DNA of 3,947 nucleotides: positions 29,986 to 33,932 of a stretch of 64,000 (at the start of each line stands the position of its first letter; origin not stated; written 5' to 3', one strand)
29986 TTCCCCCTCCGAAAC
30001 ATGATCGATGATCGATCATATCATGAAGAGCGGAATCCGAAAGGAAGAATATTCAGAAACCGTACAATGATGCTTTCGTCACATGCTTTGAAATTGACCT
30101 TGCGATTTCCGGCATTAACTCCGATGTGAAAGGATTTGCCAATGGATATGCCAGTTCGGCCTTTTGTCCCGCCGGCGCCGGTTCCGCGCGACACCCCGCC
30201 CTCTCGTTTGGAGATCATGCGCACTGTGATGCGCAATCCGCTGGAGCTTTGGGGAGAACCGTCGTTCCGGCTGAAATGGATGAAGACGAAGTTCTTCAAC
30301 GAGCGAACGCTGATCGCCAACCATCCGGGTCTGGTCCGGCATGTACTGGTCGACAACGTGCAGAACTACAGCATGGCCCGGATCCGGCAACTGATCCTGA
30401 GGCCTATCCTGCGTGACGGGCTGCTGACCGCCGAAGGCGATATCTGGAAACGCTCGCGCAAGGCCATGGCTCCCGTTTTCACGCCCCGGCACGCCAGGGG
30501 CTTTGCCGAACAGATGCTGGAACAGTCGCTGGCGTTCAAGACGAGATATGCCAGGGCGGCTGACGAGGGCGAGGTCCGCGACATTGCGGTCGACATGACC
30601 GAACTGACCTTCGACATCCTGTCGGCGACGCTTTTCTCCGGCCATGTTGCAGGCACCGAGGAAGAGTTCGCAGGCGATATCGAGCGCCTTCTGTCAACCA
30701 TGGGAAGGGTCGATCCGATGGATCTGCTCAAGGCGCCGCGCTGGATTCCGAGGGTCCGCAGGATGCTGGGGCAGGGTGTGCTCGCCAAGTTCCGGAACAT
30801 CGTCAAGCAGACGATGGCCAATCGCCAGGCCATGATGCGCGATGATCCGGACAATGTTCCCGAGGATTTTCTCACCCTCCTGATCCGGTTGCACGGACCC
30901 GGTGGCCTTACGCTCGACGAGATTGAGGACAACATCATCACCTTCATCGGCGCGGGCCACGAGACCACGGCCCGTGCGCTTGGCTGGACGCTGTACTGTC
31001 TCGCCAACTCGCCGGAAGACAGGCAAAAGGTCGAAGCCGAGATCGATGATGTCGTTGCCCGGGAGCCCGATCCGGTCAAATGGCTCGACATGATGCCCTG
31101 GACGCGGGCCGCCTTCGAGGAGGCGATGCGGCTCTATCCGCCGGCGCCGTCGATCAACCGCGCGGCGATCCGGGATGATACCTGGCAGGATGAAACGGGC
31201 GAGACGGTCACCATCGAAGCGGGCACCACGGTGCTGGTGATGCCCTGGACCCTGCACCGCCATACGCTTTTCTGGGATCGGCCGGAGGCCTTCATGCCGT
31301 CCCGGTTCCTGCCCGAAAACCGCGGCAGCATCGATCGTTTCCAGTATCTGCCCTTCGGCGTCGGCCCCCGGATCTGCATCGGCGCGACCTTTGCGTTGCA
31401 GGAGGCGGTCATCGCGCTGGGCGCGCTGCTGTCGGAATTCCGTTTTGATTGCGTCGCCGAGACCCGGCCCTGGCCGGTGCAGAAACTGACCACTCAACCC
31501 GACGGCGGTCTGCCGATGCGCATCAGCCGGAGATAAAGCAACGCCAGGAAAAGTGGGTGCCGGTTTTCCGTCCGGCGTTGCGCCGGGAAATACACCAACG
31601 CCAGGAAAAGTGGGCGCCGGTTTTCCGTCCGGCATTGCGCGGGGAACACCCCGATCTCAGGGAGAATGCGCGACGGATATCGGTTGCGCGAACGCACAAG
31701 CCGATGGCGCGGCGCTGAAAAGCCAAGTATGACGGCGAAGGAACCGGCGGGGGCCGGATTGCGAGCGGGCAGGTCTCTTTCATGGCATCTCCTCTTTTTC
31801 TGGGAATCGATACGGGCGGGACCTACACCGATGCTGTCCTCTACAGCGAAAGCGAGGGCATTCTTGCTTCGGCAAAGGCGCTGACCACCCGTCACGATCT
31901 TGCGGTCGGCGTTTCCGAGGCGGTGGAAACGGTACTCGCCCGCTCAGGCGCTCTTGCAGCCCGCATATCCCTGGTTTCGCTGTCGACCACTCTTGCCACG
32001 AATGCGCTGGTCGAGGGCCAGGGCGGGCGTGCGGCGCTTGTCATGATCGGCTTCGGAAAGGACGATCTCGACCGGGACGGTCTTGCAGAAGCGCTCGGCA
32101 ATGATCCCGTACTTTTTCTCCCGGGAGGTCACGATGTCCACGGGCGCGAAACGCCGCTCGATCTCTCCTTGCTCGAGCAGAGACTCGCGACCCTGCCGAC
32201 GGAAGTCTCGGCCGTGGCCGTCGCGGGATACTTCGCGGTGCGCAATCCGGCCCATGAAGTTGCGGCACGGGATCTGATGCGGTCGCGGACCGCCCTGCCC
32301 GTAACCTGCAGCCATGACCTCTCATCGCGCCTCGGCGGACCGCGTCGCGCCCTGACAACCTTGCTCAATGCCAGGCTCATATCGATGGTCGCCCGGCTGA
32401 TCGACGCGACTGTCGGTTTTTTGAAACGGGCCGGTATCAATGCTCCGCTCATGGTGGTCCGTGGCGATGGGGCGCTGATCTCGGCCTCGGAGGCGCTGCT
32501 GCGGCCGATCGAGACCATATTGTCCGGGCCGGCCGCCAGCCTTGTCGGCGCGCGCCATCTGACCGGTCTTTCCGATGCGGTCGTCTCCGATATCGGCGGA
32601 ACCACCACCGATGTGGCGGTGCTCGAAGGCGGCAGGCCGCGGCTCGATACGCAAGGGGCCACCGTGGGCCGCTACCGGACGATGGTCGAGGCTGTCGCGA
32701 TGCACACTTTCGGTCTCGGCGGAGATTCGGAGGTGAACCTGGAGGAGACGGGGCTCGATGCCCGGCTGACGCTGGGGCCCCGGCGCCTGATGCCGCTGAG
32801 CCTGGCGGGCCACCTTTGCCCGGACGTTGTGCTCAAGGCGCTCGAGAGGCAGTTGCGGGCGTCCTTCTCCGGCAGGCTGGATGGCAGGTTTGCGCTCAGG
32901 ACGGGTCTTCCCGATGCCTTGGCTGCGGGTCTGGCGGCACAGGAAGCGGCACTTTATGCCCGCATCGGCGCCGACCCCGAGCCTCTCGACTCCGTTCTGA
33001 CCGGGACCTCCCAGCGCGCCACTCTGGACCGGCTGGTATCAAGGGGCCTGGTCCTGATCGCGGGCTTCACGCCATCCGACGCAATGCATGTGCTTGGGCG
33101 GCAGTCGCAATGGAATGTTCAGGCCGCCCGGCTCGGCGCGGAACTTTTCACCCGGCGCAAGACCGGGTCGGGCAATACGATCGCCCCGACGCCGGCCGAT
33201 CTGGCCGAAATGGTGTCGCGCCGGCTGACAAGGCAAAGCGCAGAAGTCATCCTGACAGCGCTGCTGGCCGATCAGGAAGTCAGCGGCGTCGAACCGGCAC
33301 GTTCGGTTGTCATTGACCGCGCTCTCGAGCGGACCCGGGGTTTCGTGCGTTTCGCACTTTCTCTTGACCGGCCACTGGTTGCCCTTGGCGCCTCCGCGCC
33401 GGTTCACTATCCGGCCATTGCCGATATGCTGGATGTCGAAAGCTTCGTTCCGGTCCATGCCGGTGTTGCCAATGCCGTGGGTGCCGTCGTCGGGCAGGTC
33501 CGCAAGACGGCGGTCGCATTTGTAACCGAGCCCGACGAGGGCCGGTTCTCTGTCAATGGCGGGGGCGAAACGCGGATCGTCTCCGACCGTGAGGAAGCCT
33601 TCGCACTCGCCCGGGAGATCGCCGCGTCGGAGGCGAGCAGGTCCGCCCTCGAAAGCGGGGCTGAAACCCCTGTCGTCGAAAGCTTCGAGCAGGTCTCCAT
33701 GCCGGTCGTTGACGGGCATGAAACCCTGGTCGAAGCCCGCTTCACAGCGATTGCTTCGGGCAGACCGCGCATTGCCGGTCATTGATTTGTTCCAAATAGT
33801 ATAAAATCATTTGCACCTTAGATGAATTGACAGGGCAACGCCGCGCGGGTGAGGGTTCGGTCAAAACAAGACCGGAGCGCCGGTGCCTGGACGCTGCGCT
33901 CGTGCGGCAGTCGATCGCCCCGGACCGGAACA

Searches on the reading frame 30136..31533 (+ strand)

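Call 37: search_protein_families(library=ncbifam, proteins=[window:30136-31533:+], max_evalue=0.00001)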
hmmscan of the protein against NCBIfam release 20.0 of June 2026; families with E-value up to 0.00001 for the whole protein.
window:30136-31533:+ (466 aa): 5 families
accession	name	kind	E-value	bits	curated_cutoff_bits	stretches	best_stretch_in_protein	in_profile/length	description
NF045812.1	PentlenOxigase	equivalog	2.6e-41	141.9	800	1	31-454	19-428/444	pentalenene oxygenase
NF051859.1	AlbFlvMonOxTrpSyn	equivalog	2.9e-37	128.3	700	1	88-455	92-447/457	bifunctional albaflavenone monooxygenase/terpene synthase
NF050147.1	aminopyruv_ApyO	equivalog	1.2e-30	106.6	525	1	92-443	76-401/444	RiPP biosynthesis cytochrome P450 ApyO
TIGR04538.1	P450_cycloAA_1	subfamily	1.2e-10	40.8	500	1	257-434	209-365/395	cytochrome P450, cyclodipeptide synthase-associated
NF053744.1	FAProxCypCBc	equivalog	1.9e-06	26.8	600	1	327-439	280-388/416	CYP152 family fatty-acid peroxygenase CypC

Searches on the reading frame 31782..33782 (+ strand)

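Call 37: search_protein_families(library=ncbifam, proteins=[window:31782-33782:+], max_evalue=0.00001)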
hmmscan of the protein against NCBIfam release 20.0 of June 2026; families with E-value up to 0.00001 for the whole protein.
window:31782-33782:+ (667 aa): 3 families
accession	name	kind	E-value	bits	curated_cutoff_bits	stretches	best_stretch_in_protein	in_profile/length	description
NF050156.1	CapLactmsAlpCapA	equivalog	3.1e-27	95.2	1000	2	140-334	156-350/689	caprolactamase subunit alpha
NF042975.2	AcphenoCarb_ApcC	equivalog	6e-24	84.2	1500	2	133-348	161-379/733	acetophenone carboxylase subunit gamma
NF042960.1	AcphenoCarb_ApcA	equivalog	1.4e-09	36.8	1250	1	7-293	4-297/658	acetophenone carboxylase subunit alpha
